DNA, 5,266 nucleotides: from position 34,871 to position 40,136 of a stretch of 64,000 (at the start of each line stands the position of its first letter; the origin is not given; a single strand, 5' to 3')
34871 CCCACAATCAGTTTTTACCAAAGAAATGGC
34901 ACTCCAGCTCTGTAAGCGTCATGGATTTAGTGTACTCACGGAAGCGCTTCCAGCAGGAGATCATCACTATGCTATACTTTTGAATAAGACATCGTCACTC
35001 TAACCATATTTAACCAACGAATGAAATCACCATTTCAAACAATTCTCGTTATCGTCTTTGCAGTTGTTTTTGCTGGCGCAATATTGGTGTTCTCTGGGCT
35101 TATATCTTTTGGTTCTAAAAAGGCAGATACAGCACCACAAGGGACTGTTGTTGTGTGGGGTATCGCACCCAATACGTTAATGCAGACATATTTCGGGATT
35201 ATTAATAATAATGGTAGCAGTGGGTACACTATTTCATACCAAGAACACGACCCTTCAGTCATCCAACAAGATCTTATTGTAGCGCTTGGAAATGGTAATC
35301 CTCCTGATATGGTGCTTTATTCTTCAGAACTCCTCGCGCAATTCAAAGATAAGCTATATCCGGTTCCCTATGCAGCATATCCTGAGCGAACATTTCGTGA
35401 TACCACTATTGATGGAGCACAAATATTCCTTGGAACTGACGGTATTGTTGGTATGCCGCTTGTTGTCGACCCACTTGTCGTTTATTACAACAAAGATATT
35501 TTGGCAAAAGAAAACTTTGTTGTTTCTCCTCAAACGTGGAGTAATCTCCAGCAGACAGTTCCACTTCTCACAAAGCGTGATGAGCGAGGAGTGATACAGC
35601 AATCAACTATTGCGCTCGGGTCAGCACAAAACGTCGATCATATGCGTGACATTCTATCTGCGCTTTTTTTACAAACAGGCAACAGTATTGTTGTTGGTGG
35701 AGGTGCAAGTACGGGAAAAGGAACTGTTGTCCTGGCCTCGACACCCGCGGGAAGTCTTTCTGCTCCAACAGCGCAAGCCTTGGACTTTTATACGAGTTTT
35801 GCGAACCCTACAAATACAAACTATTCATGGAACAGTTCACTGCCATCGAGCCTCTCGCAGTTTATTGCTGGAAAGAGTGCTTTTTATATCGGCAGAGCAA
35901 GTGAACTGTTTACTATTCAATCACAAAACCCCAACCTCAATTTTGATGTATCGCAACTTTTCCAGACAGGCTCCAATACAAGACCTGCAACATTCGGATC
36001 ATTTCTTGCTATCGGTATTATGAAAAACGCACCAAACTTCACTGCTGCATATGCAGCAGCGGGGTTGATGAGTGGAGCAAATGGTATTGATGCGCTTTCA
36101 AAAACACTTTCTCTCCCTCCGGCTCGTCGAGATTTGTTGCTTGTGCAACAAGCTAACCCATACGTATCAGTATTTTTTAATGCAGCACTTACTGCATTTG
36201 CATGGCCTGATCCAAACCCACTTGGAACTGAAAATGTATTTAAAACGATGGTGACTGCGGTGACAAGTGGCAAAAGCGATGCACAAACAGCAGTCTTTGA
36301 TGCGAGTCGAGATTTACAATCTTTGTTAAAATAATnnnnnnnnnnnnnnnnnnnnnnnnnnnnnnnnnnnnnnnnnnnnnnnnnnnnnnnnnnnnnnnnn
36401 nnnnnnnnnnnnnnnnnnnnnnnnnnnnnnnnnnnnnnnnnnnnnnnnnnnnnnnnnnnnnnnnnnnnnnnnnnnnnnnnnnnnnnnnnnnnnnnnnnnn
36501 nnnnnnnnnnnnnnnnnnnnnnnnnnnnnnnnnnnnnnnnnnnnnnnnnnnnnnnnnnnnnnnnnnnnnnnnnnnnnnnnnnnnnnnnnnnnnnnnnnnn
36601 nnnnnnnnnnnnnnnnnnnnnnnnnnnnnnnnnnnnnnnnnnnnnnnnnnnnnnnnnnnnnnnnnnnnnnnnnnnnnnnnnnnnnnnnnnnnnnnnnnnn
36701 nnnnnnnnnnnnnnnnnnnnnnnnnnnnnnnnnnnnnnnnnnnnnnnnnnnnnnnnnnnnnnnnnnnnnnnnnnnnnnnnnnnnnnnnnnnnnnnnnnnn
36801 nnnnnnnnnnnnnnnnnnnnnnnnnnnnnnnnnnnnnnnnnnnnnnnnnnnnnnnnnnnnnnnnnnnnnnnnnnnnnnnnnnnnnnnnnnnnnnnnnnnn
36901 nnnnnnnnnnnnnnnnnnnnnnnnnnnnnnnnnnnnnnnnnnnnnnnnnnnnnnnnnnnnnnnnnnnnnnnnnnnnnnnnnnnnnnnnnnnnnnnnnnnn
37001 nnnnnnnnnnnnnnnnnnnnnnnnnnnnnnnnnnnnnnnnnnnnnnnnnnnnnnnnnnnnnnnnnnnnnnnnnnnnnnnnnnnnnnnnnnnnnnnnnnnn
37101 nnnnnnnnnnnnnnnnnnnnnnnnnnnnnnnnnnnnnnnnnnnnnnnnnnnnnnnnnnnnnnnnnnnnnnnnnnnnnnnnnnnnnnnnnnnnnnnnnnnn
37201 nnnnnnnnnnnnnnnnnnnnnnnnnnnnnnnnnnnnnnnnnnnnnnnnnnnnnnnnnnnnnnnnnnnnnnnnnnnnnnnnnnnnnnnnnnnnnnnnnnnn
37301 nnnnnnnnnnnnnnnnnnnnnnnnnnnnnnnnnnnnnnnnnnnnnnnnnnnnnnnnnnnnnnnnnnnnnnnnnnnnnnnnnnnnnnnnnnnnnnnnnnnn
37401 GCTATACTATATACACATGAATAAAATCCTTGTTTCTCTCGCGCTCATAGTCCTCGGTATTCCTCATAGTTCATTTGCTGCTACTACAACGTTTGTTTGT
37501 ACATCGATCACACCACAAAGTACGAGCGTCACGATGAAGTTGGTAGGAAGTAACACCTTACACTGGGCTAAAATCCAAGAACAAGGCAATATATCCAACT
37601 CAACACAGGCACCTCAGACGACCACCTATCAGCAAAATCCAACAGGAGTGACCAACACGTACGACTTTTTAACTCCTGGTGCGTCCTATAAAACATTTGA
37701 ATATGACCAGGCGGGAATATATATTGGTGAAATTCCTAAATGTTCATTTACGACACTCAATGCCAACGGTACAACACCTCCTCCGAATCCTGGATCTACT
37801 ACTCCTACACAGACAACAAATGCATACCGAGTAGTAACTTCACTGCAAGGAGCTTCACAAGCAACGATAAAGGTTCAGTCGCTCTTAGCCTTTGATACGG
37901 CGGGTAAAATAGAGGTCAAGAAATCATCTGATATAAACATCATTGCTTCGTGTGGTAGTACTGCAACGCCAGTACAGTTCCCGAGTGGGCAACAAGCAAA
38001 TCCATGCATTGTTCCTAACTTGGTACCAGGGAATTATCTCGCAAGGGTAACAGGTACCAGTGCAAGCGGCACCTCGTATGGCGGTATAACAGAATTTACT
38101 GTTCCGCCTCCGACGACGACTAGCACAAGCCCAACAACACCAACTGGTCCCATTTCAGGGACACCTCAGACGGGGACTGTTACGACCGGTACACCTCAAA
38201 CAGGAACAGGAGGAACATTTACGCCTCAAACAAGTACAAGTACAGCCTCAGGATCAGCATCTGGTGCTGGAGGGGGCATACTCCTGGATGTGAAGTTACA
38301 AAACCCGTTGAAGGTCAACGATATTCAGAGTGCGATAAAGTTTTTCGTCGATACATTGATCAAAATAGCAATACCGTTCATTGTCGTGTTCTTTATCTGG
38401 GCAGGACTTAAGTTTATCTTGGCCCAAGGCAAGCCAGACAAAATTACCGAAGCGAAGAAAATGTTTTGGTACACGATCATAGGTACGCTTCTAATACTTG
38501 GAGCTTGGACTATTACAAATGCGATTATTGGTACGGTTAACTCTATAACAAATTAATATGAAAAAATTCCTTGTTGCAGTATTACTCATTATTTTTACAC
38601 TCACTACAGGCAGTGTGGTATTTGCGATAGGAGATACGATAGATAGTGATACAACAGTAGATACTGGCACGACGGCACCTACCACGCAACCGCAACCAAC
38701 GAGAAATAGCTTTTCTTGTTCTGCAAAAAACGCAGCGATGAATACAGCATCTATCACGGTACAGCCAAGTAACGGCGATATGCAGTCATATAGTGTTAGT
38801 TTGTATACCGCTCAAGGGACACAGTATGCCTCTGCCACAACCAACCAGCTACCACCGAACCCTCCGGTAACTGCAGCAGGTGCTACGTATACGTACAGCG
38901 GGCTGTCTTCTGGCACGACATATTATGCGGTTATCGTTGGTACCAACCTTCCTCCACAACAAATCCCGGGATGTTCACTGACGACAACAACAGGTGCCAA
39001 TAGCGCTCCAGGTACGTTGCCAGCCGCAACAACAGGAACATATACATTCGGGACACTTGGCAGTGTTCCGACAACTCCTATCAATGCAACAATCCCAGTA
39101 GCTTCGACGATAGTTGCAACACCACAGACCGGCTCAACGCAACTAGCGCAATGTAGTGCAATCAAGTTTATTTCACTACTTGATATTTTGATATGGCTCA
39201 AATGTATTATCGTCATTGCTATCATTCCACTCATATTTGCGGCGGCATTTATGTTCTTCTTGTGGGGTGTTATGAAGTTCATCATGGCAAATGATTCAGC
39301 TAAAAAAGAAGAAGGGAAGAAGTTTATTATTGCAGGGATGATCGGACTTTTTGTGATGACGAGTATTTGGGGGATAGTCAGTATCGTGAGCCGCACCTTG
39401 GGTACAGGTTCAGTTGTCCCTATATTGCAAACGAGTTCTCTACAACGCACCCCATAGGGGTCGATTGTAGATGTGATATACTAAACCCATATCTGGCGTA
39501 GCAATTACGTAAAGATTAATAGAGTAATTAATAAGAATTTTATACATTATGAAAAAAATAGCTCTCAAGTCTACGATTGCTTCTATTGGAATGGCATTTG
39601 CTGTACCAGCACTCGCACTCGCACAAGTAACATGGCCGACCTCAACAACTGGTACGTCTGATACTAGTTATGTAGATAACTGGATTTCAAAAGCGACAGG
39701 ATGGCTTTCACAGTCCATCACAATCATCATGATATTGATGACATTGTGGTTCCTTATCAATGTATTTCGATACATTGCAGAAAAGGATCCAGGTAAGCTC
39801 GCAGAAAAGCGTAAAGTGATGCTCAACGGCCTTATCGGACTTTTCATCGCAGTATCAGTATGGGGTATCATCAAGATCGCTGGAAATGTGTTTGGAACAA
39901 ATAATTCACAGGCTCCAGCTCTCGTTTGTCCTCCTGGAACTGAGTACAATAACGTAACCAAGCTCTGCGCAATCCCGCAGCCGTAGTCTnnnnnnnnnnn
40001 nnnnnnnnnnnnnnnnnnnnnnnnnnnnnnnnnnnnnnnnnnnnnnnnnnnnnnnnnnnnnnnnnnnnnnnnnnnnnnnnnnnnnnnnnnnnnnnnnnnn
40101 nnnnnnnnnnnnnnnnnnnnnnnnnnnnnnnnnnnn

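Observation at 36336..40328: Tandem array of five paralogous secreted proteins sharing a C-terminal VirB2/TrbC-like two-helix module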

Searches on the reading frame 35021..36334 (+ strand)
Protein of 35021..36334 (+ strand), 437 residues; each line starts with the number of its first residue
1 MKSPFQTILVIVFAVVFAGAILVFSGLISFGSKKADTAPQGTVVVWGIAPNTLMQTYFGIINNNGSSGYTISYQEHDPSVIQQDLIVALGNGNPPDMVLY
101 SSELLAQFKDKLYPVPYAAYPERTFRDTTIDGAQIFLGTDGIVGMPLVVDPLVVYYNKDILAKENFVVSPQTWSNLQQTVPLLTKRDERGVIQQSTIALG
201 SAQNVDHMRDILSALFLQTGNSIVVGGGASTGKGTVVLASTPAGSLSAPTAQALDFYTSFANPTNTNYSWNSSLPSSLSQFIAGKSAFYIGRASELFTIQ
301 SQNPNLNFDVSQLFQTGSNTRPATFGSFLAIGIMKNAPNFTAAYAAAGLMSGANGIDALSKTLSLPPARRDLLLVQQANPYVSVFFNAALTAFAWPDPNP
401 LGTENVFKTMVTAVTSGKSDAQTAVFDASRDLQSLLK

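Call 3: search_protein_families(library=pfam, proteins=[window:35021-36334:+], max_evalue=1)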
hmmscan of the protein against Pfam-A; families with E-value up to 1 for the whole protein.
window:35021-36334:+ (437 aa): 2 families
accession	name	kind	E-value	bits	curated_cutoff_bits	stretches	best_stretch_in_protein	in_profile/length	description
PF13416.11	SBP_bac_8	-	1.6e-18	67.9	27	1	67-373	10-266/279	Bacterial extracellular solute-binding protein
PF01547.30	SBP_bac_1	-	7.8e-12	46.2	26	1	68-339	23-289/307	Bacterial extracellular solute-binding protein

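Call 4: search_protein_families(library=ncbifam, proteins=[window:35021-36334:+], max_evalue=1)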
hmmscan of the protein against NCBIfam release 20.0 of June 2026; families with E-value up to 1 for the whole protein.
window:35021-36334:+ (437 aa): 2 families
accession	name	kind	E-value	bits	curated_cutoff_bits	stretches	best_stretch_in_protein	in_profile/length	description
NF053763.1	ABCarbgalBndGanS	equivalog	0.039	12.7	700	1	141-179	137-175/420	galactooligosaccharide ABC transporter substrate-binding protein GanS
TIGR03850.1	bind_CPR_0540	equivalog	0.12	11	299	1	142-176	151-184/437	carbohydrate ABC transporter substrate-binding protein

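Call 71: search_solved_structures(query=window:35021-36334:+, max_evalue=0.01)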
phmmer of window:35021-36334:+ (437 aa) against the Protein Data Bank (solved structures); distinct sequences matched with E-value up to 0.01: 10.
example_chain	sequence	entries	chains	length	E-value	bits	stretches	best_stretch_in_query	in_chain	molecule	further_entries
4r9f_A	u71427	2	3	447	1.1e-06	30.9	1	85-322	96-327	MBP1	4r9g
1eu8_A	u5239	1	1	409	0.00021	23.4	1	47-180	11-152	TREHALOSE/MALTOSE BINDING PROTEIN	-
3uor_A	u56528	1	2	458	0.00036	22.6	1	72-184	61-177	ABC transporter sugar binding protein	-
8art_A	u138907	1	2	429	0.0046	19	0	82-181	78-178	Putative secreted maltose-binding protein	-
6jaz_A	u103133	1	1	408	0.0077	18.2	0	142-189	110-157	ABC transporter, periplasmic substrate-binding protein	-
6jb0_A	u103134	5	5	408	0.0077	18.2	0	142-189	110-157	ABC transporter, periplasmic substrate-binding protein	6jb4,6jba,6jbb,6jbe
6jam_A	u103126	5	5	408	0.0078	18.2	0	142-189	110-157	ABC transporter, periplasmic substrate-binding protein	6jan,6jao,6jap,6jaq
6jar_A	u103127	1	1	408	0.0078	18.2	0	142-189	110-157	ABC transporter, periplasmic substrate-binding protein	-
6j9w_A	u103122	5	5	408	0.0078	18.2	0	142-189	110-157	ABC transporter, periplasmic substrate-binding protein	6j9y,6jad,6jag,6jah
6jal_A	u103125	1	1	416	0.008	18.2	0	142-189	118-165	ABC transporter, periplasmic substrate-binding protein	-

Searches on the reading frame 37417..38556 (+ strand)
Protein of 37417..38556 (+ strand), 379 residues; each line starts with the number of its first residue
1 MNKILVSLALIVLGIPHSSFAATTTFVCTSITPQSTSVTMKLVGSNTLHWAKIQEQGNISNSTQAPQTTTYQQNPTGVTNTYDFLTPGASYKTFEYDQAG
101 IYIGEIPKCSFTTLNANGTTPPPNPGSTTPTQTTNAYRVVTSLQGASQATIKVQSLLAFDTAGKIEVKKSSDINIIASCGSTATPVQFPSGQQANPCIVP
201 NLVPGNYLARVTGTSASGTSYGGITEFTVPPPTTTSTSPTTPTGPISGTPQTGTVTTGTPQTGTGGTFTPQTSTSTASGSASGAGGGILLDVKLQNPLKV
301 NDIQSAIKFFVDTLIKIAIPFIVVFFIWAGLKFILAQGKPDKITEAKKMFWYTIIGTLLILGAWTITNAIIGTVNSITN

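Call 3: search_protein_families(library=pfam, proteins=[window:37417-38556:+], max_evalue=1)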
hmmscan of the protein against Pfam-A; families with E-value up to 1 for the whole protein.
window:37417-38556:+ (379 aa): 2 families
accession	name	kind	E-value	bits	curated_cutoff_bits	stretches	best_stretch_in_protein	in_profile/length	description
PF18895.5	T4SS_pilin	-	1.9e-09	37.9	26.6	1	310-370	12-71/71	Type IV secretion system pilin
PF04956.18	TrbC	-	0.0012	19.4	27.9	1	301-370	35-98/98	TrbC/VIRB2 pilin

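Call 4: search_protein_families(library=ncbifam, proteins=[window:37417-38556:+], max_evalue=1)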
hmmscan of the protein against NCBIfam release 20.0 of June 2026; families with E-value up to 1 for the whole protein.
window:37417-38556:+ (379 aa): 1 family
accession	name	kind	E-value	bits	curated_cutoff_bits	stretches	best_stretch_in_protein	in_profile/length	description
NF045849.1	ICE_MMCAP2_0565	equivalog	0.0019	17.8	40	1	301-374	7-80/80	Mbov_0395 family pilin-like conjugal transfer protein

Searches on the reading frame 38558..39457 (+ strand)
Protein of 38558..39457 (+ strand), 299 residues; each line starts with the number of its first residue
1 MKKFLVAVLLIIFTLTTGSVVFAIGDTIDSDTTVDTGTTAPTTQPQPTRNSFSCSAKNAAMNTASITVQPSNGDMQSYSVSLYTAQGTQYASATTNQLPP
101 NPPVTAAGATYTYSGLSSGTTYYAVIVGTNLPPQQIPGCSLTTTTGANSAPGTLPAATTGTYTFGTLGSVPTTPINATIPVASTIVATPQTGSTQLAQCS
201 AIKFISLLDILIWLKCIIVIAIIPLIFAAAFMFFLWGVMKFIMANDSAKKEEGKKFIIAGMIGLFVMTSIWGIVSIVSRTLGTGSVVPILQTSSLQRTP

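Call 3: search_protein_families(library=pfam, proteins=[window:38558-39457:+], max_evalue=1)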
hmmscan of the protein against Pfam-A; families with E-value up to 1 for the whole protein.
window:38558-39457:+ (299 aa): 3 families
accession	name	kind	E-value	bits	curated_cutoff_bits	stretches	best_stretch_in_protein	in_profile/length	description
PF18895.5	T4SS_pilin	-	8.4e-05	23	26.6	1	218-277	12-71/71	Type IV secretion system pilin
PF00041.27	fn3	-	0.0062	17.2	25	1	55-127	7-67/84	Fibronectin type III domain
PF23608.1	Ig_ILCR1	-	0.14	12.7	27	1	67-131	24-88/114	ILCR1 Ig-like domain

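Call 4: search_protein_families(library=ncbifam, proteins=[window:38558-39457:+], max_evalue=1)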
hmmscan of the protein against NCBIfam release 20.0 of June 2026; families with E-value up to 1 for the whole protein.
window:38558-39457:+ (299 aa): 2 families
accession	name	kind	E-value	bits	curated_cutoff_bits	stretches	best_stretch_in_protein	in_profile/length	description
TIGR03943.1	TIGR03943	equivalog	0.24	10.8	88.8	1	220-281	11-77/221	TIGR03943 family putative permease subunit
NF033891.1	surf_exc_IncI1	exception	0.28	10.6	100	1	216-286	10-81/210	plasmid IncI1-type surface exclusion protein ExcA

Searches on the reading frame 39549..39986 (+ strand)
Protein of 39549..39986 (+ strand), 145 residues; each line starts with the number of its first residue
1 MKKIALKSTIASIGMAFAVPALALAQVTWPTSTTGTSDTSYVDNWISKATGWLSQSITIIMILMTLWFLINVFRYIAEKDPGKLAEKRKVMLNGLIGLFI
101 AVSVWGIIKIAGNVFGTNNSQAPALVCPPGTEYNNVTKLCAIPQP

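Call 3: search_protein_families(library=pfam, proteins=[window:39549-39986:+], max_evalue=1)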
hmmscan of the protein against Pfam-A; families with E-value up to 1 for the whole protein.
window:39549-39986:+ (145 aa): 3 families
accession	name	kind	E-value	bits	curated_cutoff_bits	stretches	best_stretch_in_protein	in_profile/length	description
PF18895.5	T4SS_pilin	-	2e-06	28.2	26.6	1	43-109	6-69/71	Type IV secretion system pilin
PF08733.15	PalH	-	0.079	12.4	34.1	1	16-100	184-262/332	PalH/RIM21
PF12725.13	DUF3810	-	0.11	12.2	28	1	41-106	8-75/311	Protein of unknown function (DUF3810)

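Call 4: search_protein_families(library=ncbifam, proteins=[window:39549-39986:+], max_evalue=1)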
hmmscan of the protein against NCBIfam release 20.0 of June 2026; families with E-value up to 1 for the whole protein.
window:39549-39986:+ (145 aa): 4 families
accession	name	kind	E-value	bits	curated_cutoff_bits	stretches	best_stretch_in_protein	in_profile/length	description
NF045849.1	ICE_MMCAP2_0565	equivalog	1.1e-06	28.3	40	1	51-111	15-76/80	Mbov_0395 family pilin-like conjugal transfer protein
NF009255.0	PRK12612.1-3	equivalog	0.046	14.4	112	1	56-107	10-61/92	putative monovalent cation/H+ antiporter subunit F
NF033218.1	anchor_AmaP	equivalog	0.59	9.9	55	1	10-74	9-71/166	alkaline shock response membrane anchor protein AmaP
NF040554.1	mini_HHHH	equivalog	0.71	10.1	40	0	1-26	1-26/45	HHHH-motif protein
